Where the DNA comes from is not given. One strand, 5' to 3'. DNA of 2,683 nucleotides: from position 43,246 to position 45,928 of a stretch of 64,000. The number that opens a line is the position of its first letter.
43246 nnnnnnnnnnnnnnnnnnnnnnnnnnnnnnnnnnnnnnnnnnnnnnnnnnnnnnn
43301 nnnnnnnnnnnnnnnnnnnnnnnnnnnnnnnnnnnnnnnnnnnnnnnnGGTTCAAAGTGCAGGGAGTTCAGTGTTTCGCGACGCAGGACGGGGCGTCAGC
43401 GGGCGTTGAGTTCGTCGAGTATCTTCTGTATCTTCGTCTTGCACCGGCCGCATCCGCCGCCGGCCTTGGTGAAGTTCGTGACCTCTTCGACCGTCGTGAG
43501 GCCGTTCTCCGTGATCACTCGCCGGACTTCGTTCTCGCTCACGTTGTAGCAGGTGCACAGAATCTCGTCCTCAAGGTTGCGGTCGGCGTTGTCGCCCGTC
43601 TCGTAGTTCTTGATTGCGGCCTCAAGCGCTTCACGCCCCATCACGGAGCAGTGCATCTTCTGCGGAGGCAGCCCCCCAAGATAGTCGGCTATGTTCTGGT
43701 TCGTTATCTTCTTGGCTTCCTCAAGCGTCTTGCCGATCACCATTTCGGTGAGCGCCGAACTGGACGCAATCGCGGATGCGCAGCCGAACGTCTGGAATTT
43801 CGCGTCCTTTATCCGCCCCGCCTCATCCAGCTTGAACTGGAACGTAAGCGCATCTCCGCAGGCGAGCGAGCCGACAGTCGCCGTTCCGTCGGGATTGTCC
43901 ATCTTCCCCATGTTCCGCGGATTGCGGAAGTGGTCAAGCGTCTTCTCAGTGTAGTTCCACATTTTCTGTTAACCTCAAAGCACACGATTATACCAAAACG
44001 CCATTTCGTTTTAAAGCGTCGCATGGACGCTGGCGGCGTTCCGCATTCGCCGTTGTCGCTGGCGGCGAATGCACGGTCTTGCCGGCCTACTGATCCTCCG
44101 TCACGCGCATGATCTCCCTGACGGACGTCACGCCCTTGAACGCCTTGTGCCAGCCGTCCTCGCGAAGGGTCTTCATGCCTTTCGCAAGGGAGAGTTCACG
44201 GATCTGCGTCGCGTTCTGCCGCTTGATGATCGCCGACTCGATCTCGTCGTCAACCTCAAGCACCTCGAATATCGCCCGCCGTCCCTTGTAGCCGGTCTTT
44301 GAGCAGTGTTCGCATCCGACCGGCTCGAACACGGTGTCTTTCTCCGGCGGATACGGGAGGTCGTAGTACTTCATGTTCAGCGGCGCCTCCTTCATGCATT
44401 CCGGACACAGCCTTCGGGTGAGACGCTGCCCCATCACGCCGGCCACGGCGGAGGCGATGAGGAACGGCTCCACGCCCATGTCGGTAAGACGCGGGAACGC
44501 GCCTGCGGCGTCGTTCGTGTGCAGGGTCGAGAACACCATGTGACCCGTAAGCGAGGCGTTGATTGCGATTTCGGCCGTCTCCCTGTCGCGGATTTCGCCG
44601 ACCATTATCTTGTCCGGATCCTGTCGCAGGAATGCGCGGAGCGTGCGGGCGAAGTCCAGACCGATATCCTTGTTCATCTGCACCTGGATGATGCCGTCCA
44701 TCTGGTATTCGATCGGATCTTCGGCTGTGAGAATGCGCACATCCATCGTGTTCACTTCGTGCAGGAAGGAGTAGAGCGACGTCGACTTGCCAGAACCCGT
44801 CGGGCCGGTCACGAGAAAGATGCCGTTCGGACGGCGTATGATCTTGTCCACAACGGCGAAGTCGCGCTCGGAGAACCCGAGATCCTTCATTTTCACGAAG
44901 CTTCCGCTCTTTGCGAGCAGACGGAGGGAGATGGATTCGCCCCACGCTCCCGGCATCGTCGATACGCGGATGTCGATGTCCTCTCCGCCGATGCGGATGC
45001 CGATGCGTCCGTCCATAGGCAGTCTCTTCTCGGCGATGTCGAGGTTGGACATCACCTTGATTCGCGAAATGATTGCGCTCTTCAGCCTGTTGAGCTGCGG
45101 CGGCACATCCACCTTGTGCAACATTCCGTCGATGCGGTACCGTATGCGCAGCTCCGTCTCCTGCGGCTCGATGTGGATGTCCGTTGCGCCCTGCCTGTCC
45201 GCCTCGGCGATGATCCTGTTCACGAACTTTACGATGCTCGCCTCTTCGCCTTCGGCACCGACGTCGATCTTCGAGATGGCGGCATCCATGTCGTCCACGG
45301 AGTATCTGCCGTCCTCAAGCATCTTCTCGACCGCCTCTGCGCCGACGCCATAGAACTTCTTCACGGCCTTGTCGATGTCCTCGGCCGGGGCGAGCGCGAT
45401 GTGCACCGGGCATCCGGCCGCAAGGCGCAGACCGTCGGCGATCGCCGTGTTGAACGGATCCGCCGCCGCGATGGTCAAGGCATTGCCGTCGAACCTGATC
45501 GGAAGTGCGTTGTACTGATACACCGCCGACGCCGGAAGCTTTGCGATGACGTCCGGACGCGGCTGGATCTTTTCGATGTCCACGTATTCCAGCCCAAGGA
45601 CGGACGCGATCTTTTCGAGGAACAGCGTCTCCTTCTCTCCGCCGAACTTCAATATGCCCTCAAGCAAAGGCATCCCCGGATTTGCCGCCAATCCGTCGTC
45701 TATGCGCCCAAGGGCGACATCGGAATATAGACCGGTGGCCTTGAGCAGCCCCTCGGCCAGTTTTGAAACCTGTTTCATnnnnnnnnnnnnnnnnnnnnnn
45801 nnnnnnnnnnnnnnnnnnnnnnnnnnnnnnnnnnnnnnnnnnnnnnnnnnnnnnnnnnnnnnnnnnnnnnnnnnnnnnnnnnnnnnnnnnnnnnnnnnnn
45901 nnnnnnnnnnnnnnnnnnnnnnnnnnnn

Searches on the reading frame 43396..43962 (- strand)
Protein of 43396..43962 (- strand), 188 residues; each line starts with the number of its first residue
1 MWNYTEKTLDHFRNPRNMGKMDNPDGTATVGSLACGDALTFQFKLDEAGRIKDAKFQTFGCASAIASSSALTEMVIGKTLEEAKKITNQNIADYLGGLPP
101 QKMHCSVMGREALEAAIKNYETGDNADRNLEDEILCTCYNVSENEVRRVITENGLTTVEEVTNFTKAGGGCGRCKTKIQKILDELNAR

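Call 4: search_protein_families(library=pfam, proteins=[window:43396-43962:-], max_evalue=0.1)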
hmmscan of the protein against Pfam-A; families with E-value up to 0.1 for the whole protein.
window:43396-43962:- (188 aa): 2 families
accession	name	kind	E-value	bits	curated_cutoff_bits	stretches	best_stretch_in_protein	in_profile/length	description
PF01592.21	NifU_N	-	1.1e-50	171.5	22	1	4-122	2-122/127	NifU-like N terminal domain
PF04324.20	Fer2_BFD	-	1.3e-18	67.4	26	1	134-184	1-50/50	BFD-like [2Fe-2S] binding domain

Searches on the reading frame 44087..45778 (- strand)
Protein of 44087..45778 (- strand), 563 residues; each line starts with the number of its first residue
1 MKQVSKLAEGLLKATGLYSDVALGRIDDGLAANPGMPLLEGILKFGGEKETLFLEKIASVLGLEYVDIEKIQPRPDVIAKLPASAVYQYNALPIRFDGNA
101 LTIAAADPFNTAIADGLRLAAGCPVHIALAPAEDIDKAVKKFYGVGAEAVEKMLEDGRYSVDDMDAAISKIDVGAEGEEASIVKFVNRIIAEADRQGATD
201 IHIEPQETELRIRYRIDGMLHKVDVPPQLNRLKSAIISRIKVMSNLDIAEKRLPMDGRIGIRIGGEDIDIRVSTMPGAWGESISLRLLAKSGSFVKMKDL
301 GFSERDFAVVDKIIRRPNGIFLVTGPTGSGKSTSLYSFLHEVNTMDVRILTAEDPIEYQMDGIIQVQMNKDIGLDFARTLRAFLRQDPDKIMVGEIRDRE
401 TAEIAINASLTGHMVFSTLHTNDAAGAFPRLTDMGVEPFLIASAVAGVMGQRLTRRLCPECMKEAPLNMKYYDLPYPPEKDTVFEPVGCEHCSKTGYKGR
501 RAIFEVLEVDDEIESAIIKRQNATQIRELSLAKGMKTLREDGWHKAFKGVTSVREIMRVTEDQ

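Call 4: search_protein_families(library=pfam, proteins=[window:44087-45778:-], max_evalue=0.1)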
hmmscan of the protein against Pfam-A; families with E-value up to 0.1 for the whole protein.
window:44087-45778:- (563 aa): 9 families
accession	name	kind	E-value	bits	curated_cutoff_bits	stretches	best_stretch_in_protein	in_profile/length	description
PF00437.27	T2SSE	-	5.9e-136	453.4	24.9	1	178-558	4-370/370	Type II/IV secretion system protein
PF05157.20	MshEN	-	1.3e-19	70.4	23.1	1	61-146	1-87/90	MshEN domain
PF25199.1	nSTAND_NTPase5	-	0.00097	19.4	34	1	311-358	30-82/145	Novel STAND NTPase 5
PF13555.12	AAA_29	-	0.0019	18.4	27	1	316-334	20-38/61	P-loop containing region of AAA domain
PF13191.12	AAA_16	-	0.0023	18.9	32.6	1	316-414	23-112/167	AAA ATPase domain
PF13401.12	AAA_22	-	0.0039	17.9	27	1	317-352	4-39/130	AAA domain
PF13476.12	AAA_23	-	0.011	16.9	27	1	317-334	18-35/201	AAA domain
PF13604.12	AAA_30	-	0.014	15.6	27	0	308-343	8-43/191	AAA domain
PF03367.19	Zn_ribbon_ZPR1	-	0.039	13.8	23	1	457-493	5-42/56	ZPR1 zinc-finger domain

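Call 54: search_protein_families(library=ncbifam, proteins=[window:44087-45778:-], max_evalue=0.01)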
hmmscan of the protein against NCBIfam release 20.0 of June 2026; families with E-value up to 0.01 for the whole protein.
window:44087-45778:- (563 aa): 19 families
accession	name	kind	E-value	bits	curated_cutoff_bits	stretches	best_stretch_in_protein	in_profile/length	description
TIGR02533.1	type_II_gspE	equivalog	1.6e-175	584.4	630.25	1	79-560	2-486/486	type II secretion system ATPase GspE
TIGR02538.1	type_IV_pilB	equivalog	7.5e-172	572.8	675.65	1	53-561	46-563/564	type IV-A pilus assembly ATPase PilB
NF053534.1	T4PilAsmATPsTfpB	equivalog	5.3e-133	444.5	850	1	84-560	100-582/584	type IV pilus assembly ATPase TfpB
NF007755.0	PRK10436.1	equivalog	2.2e-129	432.1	617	1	87-560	15-459/465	type II secretion system protein GspE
NF041000.1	ATPase_ComGA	equivalog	1.1e-72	244.3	300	1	188-454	2-265/267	competence type IV pilus ATPase ComGA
TIGR01420.1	pilT_fam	subfamily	1.4e-47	162.6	319.1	1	187-435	3-243/343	PilT/PilU family type 4a pilus ATPase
TIGR02525.1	plasmid_TraJ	equivalog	5.8e-25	88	368.3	1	311-434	143-272/372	plasmid transfer ATPase TraJ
TIGR02524.1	dot_icm_DotB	equivalog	6.2e-22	78.3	463.3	1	308-432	125-257/358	Dot/Icm type IV secretion system ATPase DotB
TIGR02782.1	TrbB_P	equivalog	1.1e-16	61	304.55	1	311-434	130-255/303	P-type conjugative transfer ATPase TrbB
NF058587.1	archaellum_moto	equivalog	3.5e-15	55.7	550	1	320-433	278-395/527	archaellum flagellar ATPase motor FlaI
TIGR03819.1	heli_sec_ATPase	hypoth_equivalog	1.2e-14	54.3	373.15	1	278-444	137-310/340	TadA family conjugal transfer-associated ATPase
TIGR02788.1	VirB11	equivalog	2.2e-13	49.9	249.95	1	322-435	148-266/308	P-type DNA transfer ATPase VirB11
NF010407.0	PRK13833.1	subfamily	3.2e-13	49.8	499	1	308-437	135-265/323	conjugal transfer protein TrbB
NF010469.0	PRK13894.1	subfamily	4.1e-13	49.4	508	1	308-432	140-265/320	conjugal transfer ATPase TrbB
NF053672.1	bindosome_BasE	exception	8.6e-08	31.3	1000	1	313-428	265-385/512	bindosome assembly system ATPase subunit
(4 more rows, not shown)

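Call 98: find_encoding_contigs(protein=window:44087-45778:-, flank=3500, max_places=10)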
Protein window:44087-45778:- (563 aa): 9 contigs read that carry it; 6 places shown.
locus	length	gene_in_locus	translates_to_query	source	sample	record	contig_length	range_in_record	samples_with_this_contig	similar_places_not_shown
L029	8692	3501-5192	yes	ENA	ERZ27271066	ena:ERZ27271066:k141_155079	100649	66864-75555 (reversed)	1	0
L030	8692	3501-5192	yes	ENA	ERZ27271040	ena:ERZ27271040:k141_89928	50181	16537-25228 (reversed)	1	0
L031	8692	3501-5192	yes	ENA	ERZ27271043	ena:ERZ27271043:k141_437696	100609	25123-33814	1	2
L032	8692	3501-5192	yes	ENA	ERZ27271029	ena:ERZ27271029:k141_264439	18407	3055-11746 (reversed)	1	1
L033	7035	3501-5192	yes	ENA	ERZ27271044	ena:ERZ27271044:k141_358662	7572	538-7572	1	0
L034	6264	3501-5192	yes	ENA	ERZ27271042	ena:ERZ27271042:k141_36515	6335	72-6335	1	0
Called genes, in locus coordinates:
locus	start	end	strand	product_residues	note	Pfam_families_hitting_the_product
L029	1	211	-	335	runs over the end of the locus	PF01370:Epimerase, PF04321:RmlD_sub_bind, PF16363:GDP_Man_Dehyd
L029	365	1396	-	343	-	PF00722:Glyco_hydro_16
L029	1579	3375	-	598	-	-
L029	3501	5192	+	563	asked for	PF05157:MshEN, PF00437:T2SSE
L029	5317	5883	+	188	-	PF01592:NifU_N, PF04324:Fer2_BFD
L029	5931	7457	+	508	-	PF08903:DUF1846, PF20921:DUF1846_C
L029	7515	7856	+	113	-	-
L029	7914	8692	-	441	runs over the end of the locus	PF00072:Response_reg, PF00158:Sigma54_activat, PF01078:Mg_chelatase (faint), PF14532:Sigma54_activ_2, PF07728:AAA_5, PF00004:AAA (weak), PF25601:AAA_lid_14, PF02954:HTH_8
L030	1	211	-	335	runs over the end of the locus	PF01370:Epimerase, PF04321:RmlD_sub_bind, PF16363:GDP_Man_Dehyd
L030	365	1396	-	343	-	PF00722:Glyco_hydro_16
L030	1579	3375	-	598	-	-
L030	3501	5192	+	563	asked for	PF05157:MshEN, PF00437:T2SSE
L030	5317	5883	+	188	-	PF01592:NifU_N, PF04324:Fer2_BFD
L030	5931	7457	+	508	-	PF08903:DUF1846, PF20921:DUF1846_C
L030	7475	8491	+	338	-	PF00535:Glycos_transf_2, PF13641:Glyco_tranf_2_3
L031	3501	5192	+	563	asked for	PF05157:MshEN, PF00437:T2SSE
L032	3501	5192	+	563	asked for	PF05157:MshEN, PF00437:T2SSE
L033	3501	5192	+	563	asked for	PF05157:MshEN, PF00437:T2SSE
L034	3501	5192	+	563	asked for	PF05157:MshEN, PF00437:T2SSE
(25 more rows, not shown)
